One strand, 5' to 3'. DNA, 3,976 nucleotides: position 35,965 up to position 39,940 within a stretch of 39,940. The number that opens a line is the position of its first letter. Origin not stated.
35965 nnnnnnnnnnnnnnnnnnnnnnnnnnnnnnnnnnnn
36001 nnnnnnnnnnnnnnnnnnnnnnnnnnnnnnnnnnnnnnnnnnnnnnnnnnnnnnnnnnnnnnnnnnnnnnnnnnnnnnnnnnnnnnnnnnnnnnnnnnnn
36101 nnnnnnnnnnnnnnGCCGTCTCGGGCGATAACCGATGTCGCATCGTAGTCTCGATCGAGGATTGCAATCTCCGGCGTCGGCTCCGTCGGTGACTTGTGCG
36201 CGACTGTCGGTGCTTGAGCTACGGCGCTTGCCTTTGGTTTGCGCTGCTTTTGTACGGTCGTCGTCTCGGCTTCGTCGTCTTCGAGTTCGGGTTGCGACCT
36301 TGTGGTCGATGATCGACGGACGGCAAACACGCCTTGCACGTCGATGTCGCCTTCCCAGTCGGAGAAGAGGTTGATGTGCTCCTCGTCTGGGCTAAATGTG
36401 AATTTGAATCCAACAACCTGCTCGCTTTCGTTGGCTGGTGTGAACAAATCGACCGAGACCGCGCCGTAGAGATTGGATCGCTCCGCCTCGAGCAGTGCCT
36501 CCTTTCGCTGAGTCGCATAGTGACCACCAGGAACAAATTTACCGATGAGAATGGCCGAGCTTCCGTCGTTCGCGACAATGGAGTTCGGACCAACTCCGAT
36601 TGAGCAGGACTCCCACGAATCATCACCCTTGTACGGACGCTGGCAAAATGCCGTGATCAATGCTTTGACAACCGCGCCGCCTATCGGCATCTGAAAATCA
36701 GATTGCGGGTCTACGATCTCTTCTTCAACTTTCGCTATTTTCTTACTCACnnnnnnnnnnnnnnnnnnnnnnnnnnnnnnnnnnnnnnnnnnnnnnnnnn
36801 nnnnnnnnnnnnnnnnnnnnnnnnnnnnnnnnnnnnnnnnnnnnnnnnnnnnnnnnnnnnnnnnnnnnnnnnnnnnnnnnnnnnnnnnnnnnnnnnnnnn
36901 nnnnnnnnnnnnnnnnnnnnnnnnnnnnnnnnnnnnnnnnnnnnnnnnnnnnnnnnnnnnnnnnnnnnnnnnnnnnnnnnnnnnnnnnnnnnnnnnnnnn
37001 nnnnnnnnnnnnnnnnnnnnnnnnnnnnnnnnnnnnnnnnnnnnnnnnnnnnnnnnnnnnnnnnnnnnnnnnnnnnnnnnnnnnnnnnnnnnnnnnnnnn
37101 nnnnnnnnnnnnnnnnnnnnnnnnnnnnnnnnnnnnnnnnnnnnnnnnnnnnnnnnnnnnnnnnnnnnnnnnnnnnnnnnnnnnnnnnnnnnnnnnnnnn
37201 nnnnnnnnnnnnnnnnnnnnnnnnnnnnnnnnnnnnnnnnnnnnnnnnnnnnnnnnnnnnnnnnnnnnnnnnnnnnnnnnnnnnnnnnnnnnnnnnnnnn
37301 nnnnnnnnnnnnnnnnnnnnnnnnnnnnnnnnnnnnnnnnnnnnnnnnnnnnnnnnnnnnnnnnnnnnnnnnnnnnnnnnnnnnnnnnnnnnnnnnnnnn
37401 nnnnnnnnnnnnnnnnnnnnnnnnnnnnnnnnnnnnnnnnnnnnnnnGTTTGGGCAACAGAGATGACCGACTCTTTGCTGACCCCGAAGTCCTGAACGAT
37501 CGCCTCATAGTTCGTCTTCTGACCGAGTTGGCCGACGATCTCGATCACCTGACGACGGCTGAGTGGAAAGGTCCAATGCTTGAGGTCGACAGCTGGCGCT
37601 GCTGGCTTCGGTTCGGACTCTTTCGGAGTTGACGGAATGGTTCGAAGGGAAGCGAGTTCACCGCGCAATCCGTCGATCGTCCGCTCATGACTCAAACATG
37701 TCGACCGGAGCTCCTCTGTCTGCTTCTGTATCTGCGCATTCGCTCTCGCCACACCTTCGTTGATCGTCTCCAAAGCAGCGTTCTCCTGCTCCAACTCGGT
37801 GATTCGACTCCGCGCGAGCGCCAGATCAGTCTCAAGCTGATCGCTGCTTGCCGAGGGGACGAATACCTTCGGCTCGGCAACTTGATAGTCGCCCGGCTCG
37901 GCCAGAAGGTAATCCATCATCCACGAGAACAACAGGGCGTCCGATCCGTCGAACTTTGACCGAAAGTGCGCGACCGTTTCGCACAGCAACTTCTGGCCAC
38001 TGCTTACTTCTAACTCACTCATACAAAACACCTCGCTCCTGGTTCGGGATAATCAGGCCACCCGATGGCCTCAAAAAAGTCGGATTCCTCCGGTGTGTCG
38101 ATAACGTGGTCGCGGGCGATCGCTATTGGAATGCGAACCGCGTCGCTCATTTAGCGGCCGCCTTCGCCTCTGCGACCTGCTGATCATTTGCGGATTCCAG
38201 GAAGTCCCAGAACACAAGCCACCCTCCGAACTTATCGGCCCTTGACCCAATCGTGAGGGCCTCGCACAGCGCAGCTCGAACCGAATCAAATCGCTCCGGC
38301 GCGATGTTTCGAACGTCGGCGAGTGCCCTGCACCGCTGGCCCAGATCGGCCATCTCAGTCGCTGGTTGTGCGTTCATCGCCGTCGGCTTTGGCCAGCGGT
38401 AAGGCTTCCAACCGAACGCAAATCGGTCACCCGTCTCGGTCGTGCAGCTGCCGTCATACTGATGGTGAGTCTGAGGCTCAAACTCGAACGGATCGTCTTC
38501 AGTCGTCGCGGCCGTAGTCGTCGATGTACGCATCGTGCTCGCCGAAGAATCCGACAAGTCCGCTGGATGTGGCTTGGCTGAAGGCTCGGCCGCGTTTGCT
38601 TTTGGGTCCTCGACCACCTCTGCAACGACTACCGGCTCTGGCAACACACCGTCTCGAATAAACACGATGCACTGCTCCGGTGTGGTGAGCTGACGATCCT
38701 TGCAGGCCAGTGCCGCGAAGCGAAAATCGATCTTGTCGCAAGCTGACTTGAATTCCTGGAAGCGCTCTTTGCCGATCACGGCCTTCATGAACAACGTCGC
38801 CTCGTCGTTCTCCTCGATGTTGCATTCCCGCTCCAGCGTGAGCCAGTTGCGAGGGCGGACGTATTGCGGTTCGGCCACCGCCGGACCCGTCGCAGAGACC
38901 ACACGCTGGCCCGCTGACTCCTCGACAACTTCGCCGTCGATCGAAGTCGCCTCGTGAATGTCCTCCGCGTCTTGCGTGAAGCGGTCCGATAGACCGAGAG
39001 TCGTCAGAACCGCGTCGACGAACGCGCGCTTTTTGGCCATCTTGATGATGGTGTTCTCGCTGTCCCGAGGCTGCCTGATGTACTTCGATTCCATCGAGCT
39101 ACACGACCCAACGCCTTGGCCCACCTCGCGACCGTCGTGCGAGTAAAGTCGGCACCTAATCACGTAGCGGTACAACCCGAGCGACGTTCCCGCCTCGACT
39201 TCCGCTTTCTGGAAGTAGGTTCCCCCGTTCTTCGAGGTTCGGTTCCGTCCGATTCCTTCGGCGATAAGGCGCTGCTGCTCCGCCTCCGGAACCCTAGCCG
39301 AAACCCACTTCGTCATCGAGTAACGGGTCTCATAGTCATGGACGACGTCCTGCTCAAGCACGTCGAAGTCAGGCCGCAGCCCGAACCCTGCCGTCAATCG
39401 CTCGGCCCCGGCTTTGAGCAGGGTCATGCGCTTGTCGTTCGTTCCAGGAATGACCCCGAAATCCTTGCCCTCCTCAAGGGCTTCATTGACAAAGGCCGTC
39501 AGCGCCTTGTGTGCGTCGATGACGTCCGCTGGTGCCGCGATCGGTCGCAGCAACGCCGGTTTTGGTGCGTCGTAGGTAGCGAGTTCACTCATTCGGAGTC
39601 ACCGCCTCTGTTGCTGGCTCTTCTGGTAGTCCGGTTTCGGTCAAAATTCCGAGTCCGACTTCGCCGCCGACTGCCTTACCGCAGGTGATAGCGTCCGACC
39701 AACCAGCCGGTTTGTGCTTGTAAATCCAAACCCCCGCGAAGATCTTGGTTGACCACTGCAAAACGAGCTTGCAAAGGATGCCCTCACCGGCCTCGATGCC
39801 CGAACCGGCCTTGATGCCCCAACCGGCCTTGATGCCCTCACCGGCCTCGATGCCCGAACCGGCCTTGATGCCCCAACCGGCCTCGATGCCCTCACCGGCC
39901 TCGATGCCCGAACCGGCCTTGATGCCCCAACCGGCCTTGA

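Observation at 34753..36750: Soluble FtsK/SpoIIIE-type translocase with gamma domain in a replication module with no recognisable helicase, primase or polymerase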

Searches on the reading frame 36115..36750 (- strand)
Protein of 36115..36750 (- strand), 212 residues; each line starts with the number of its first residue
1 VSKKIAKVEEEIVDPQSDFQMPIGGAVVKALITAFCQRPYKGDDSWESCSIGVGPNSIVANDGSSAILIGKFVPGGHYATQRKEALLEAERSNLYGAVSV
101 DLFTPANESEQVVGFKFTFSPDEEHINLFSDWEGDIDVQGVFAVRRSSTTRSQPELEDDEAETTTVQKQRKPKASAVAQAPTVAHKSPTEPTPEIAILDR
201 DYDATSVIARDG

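Call 11: find_homologous_proteins(query=window:36115-36750:-, max_evalue=0.01)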
Query seq(212 aa) (212 aa): 1 proteins with E <= 0.01 among 323 candidates.
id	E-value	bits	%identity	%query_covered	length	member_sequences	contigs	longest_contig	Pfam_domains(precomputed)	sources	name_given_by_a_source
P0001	1.0e-36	144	33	77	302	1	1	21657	-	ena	-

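Call 12: search_solved_structures(query=window:36115-36750:-, max_evalue=10)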
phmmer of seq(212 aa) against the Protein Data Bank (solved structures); distinct sequences matched with E-value up to 10: 5.
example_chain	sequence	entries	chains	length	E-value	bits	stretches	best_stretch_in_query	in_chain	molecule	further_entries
3g3q_A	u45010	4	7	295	0.15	14.8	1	77-168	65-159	Vacuolar transporter chaperone 4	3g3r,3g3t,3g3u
5iiq_A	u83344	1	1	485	0.35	13.6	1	77-168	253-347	Vacuolar transporter chaperone 4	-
5iig_A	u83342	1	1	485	0.35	13.6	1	77-168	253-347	Vacuolar transporter chaperone 4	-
8i6v_E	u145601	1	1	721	0.36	13.5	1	77-168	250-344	Vacuolar transporter chaperone complex subunit 4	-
7r9b_A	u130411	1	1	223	0.75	12.5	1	48-97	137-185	Triosephosphate isomerase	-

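Call 15: find_encoding_contigs(protein=P0001, flank=10000)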
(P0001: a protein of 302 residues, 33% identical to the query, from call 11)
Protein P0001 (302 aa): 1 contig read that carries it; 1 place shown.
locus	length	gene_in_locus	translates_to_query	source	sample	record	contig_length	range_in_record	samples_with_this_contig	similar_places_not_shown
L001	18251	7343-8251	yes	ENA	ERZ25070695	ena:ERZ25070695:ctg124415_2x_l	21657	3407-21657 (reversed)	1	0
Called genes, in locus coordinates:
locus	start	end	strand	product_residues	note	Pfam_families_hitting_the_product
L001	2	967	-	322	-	?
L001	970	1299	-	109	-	-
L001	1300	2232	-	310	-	PF12705:PDDEXK_1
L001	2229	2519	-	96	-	-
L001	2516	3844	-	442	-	PF13175:AAA_15 (weak), PF13476:AAA_23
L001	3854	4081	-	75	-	-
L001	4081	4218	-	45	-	-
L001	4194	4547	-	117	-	-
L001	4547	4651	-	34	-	-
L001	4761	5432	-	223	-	PF01381:HTH_3 (weak), PF13560:HTH_31 (weak), PF00717:Peptidase_S24 (weak)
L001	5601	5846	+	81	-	-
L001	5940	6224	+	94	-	-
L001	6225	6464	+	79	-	PF11753:DUF3310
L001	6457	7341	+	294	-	PF02511:Thy1 (faint)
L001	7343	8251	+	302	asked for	-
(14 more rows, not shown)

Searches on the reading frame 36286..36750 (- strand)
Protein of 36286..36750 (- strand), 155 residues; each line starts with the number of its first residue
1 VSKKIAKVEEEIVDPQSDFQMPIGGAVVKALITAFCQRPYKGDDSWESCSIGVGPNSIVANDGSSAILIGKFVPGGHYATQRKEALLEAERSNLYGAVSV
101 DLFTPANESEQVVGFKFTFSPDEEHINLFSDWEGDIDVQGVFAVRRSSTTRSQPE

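Call 38: find_related_loci(query=A3, collection=genome_contigs, flank=10000)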
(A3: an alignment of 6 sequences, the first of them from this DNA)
Query A3 (155 aa) in genome_contigs; peptide patterns used: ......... (x = any residue, [..] = any of these).
33 stretches matched a pattern, but none encodes a relative of the query by tblastn (E <= 1e-3).

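Call 51: predict_structure(alignment_id=A4)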
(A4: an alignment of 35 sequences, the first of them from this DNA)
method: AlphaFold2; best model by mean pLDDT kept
length: 155 residues; sequences in the alignment: 35
mean_pLDDT: 77.0   pTM: 0.65
mean pLDDT of the five models: 77.0, 72.0, 71.5, 69.7, 67.7
residues with pLDDT >= 90: 10; 70-90: 110; 50-70: 27; < 50: 8
segments of 3 or more residues with pLDDT < 50: 93-97
pLDDT, mean of each block of 10 residues (from residue 1): 52 62 84 89 80 89 89 83 78 56 81 86 69 84 77 73
secondary structure, 60 per line:
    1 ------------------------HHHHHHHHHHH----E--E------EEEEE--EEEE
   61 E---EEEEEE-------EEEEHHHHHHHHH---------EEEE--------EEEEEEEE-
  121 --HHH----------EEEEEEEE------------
elements in order: H25-35 E50-54 E57-61 E65-70 E78-81 H82-90 E100-103 E112-119 E136-143

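Call 55: fold_search(model_id=the predicted structure, library=pdb)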
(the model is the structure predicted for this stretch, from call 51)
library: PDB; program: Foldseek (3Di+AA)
matches with E <= 10: 450; with E <= 0.001: 0
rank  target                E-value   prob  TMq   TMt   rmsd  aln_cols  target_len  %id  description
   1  6ap4_F                7.7e-02  0.33  0.26  0.13  13.3       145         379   15  Crystal structure of the DNA polymerase III subunit beta from Acinetobacter baumannii (released 2017-12-20)
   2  6ap4_G                8.2e-02  0.47  0.29  0.14  13.5       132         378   13  Crystal structure of the DNA polymerase III subunit beta from Acinetobacter baumannii (released 2017-12-20)
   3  6ap4_A                9.8e-02  0.28  0.24  0.13  13.9       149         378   14  Crystal structure of the DNA polymerase III subunit beta from Acinetobacter baumannii (released 2017-12-20)
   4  4n95_B                1.2e-01  0.35  0.27  0.14  13.6       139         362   12  E. coli sliding clamp in complex with 5-chloroindoline-2,3-dione (released 2013-11-06)
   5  4k3o_B                1.2e-01  0.25  0.25  0.13  13.2       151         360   14  E. coli sliding clamp in complex with AcQADLF (released 2013-05-01)
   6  4n99_A                1.6e-01  0.38  0.29  0.15  13.0       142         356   14  E. coli sliding clamp in complex with 6-chloro-2,3,4,9-tetrahydro-1H-carbazole-7-carboxylic acid (released 2013-11-06)
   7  4pnw_A                1.6e-01  0.33  0.26  0.14  13.3       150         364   13  E. coli sliding clamp in complex with (R)-6-bromo-9-(2-((S)-1-carboxy-2-phenylethylamino)-2-oxoethyl)-2,3,4,9-tetrahyd (released 2014-03-05)
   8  6fvl_A                2.0e-01  0.30  0.28  0.14  13.0       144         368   13  DNA polymerase sliding clamp from Escherichia coli with bound P7 peptide (released 2019-04-10)
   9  7azc_B                2.0e-01  0.28  0.27  0.14  13.1       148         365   14  DNA polymerase sliding clamp from Escherichia coli with peptide 22 bound (released 2021-12-01)
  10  8dt6_D                2.9e-01  0.28  0.30  0.15  12.6       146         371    8  Crystal Structure of DNA Polymerase III beta subunit from Elizabethkingia anophelis (released 2022-08-10)
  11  5x06_A                3.1e-01  0.18  0.26  0.14  13.8       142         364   14  DNA replication regulation protein (released 2018-01-24)
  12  6jsa                  3.1e-01  0.16  0.21  0.20   9.1        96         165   12  Crystal structure of the C-terminal domain of HtaA from Corynebacterium glutamicum (released 2019-11-20)
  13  3q4l_A                3.7e-01  0.11  0.22  0.12  14.4       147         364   13  Structure of a small peptide ligand bound to E.coli DNA sliding clamp (released 2011-12-28)
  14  4mjq_A                4.2e-01  0.23  0.29  0.15  13.1       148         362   13  E. coli sliding clamp in complex with Bromfenac (released 2013-09-18)
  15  4k3p_B                4.2e-01  0.20  0.27  0.14  12.9       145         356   14  E. coli sliding clamp in complex with AcQLALF (released 2013-05-01)
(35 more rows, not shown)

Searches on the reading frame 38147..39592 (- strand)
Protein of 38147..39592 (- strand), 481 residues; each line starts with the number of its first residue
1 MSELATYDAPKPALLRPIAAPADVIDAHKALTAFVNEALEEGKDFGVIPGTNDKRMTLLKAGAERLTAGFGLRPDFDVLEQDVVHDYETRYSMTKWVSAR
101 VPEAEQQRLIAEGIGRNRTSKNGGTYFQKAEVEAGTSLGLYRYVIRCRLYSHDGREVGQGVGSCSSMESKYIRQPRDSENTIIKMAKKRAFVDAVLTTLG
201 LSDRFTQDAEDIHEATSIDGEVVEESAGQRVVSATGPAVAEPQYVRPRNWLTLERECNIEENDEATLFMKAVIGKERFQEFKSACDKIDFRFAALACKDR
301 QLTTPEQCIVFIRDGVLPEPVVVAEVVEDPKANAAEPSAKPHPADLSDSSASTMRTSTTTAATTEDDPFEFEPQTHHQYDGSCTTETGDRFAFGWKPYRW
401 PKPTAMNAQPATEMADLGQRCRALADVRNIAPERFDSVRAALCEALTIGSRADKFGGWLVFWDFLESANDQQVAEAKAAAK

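Call 3: search_protein_families(library=pfam, proteins=[window:38147-39592:-], max_evalue=0.01)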
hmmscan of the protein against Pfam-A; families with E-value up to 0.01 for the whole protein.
window:38147-39592:- (481 aa): 0 families

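Call 4: search_protein_families(library=phrogs, proteins=[window:38147-39592:-], max_evalue=0.001)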
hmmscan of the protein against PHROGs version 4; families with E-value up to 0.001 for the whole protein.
window:38147-39592:- (481 aa): 1 family
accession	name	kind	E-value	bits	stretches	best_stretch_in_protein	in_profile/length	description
phrog_10048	-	unknown function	8.1e-39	134.5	2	139-219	90-176/273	-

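Call 29: search_solved_structures(query=window:38147-39592:-, max_evalue=1)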
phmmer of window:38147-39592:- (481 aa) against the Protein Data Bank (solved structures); distinct sequences matched with E-value up to 1: 0.

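Call 73: search_protein_families(library=ncbifam, proteins=[window:38147-39592:-], max_evalue=0.01)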
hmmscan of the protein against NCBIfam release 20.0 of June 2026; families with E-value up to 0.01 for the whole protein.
window:38147-39592:- (481 aa): 0 families

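Call 75: search_dna_similar(query=window:38147-39592:-, collection=phages, mode=protein, max_rows=25, max_evalue=0.001)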
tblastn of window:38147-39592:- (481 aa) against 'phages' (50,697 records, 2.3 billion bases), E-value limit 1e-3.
Records with a match: 16; places in all: 16; records where one place covers at least 80% of the query: 0.
Best place of each record, by identity: <60% 16.
By first word of the organism name: Geobacillus 2; Deep-sea 2; Eggerthella 2; Myxococcus 2; Pseudomonas 2; Synechococcus 1; Acinetobacter 1; Parageobacillus 1; Xanthomonas 1; Lacticaseibacillus 1; and 1 more.
By host as written in the record: - 3; Geobacillus 2; Eggerthella lenta DSM 15644 2; Pseudomonas fluorescens UFV 041 2; Synechococcus elongatus PCC 7942 = FACHB-805 1; Parageobacillus toebii 1; Xanthomonas campestris pv. campestris strain Ram 3-1 1; Myxococcus xanthus DZ1 1; and 3 more.
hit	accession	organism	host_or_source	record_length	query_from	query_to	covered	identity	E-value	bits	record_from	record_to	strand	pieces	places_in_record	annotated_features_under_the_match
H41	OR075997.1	Synechococcus phage Sc-Yong805-2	Synechococcus elongatus PCC 7942 = ...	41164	5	211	43%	46.9%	3e-44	172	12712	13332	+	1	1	hypothetical protein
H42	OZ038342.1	Acinetobacter phage vB_AbaS_Silvergun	-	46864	22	233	44%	32.9%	2e-12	76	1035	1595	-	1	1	hypothetical protein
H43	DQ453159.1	Geobacillus virus E2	Geobacillus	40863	33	229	41%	33.3%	2e-18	94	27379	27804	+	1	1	hypothetical protein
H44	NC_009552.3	Geobacillus virus E2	Geobacillus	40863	33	229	41%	33.3%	2e-18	94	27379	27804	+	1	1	hypothetical protein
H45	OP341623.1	Parageobacillus phage vB_PtoS_NIIg3.2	Parageobacillus toebii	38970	33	214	38%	33.9%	1e-18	96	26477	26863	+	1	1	hypothetical protein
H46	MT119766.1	Xanthomonas phage PBR31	Xanthomonas campestris pv. campestris ...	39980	30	214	38%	32.3%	2e-9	67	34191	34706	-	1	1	hypothetical protein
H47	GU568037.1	Deep-sea thermophilic phage D6E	-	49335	33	214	38%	32.8%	9e-18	93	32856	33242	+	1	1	hypothetical protein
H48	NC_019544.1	Deep-sea thermophilic phage D6E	-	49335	33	214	38%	32.8%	9e-18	93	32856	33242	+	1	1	hypothetical protein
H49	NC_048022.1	Eggerthella phage PMBT5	Eggerthella lenta DSM 15644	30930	18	212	41%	29.9%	4e-12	75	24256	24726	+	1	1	hypothetical protein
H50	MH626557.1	Eggerthella phage PMBT5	Eggerthella lenta DSM 15644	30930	18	212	41%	29.9%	4e-12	75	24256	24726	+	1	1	hypothetical protein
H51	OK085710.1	Myxococcus phage Mx4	Myxococcus xanthus DZ1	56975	28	212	38%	30.8%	2e-12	76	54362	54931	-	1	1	hypothetical protein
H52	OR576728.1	Myxococcus phage Mx4 ts27htf-1hrm-1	Myxococcus sp.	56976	28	212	38%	30.8%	2e-12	76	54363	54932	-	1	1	hypothetical protein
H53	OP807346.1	Lacticaseibacillus phage R9.1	Lacticaseibacillus casei LMG 23550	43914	25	214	40%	27.3%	5e-13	78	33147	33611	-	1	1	hypothetical protein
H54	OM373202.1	Cylindrospermopsis phage Cr-LKS3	Cylindrospermopsis raciborskii KLL06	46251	139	279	29%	33.3%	4e-9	65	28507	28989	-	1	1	hypothetical protein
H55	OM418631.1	Pseudomonas phage UFJF_PfDIW6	Pseudomonas fluorescens UFV 041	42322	128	214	18%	33.1%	1e-5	54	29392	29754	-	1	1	hypothetical protein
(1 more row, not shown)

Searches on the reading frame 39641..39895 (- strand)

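Call 7: search_protein_families(library=phrogs, proteins=[window:39641-39895:-], max_evalue=0.001)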
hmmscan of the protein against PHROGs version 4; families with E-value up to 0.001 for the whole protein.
window:39641-39895:- (84 aa): 0 families

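Call 28: search_protein_families(library=pfam, proteins=[window:39641-39895:-], max_evalue=0.01)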
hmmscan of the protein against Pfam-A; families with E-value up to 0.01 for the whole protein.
window:39641-39895:- (84 aa): 1 family
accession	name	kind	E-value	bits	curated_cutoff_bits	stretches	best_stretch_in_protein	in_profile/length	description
PF06131.16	DUF963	-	0.00038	20.2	21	1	7-36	7-36/36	Schizosaccharomyces pombe repeat of unknown function (DUF963)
